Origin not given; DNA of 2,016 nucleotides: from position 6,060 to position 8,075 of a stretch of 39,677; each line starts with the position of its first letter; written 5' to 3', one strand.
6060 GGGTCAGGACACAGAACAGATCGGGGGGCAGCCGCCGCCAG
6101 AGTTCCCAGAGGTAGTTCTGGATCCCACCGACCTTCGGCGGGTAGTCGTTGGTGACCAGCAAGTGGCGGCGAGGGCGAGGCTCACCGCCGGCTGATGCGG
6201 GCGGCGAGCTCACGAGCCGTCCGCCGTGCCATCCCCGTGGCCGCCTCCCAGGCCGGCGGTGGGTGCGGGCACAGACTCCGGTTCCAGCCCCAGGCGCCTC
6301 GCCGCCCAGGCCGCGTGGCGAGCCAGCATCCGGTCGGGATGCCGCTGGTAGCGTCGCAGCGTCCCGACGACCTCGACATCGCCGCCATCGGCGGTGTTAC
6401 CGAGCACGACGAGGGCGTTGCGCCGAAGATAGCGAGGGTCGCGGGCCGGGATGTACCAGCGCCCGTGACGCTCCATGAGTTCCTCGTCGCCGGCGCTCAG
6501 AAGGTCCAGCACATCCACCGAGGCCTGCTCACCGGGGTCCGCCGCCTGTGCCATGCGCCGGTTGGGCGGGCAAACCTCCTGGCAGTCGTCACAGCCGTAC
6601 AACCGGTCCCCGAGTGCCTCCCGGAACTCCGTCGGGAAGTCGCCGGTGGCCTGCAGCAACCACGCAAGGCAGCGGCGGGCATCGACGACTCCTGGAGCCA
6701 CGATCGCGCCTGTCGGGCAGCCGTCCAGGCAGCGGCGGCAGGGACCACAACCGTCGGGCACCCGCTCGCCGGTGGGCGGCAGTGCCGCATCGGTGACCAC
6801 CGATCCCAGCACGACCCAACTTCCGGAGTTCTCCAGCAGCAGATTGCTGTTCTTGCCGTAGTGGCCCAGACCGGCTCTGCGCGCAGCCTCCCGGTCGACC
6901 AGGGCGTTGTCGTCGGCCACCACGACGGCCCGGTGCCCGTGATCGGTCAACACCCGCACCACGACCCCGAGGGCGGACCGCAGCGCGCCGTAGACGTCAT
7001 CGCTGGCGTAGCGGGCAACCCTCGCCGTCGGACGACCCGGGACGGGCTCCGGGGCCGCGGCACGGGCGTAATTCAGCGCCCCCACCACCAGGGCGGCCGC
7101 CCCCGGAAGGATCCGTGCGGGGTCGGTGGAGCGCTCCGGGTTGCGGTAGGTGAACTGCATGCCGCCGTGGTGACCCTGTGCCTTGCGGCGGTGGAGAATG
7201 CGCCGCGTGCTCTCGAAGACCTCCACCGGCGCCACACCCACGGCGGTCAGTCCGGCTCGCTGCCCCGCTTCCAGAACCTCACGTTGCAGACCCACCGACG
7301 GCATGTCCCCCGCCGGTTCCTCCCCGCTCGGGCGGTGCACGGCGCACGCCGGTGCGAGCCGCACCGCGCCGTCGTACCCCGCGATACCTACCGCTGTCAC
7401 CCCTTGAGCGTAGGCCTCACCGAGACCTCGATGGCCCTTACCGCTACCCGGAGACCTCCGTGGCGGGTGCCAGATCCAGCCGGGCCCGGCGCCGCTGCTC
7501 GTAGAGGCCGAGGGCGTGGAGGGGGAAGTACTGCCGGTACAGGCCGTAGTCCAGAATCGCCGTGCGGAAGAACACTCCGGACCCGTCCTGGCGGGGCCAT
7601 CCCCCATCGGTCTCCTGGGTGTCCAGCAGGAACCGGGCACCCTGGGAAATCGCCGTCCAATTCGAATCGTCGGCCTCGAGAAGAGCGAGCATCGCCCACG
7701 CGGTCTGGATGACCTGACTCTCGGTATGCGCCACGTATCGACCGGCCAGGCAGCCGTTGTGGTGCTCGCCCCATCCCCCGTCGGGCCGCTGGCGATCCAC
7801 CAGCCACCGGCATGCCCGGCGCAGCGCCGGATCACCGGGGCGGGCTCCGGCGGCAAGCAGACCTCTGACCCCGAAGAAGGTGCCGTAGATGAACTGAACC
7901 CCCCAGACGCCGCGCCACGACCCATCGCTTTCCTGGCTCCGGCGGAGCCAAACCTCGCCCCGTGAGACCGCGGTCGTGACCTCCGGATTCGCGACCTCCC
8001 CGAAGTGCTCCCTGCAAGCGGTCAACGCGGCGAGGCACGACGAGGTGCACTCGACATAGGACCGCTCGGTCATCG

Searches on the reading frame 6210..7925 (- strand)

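Call 29: search_protein_families(library=pfam, proteins=[window:6210-7925:-], max_evalue=0.00001)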
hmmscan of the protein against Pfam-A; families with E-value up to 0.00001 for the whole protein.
window:6210-7925:- (571 aa): 1 family
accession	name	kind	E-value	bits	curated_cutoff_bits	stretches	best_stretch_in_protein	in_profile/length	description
PF13484.11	Fer4_16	-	1.8e-17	64.3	30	1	393-455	2-66/66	4Fe-4S double cluster binding domain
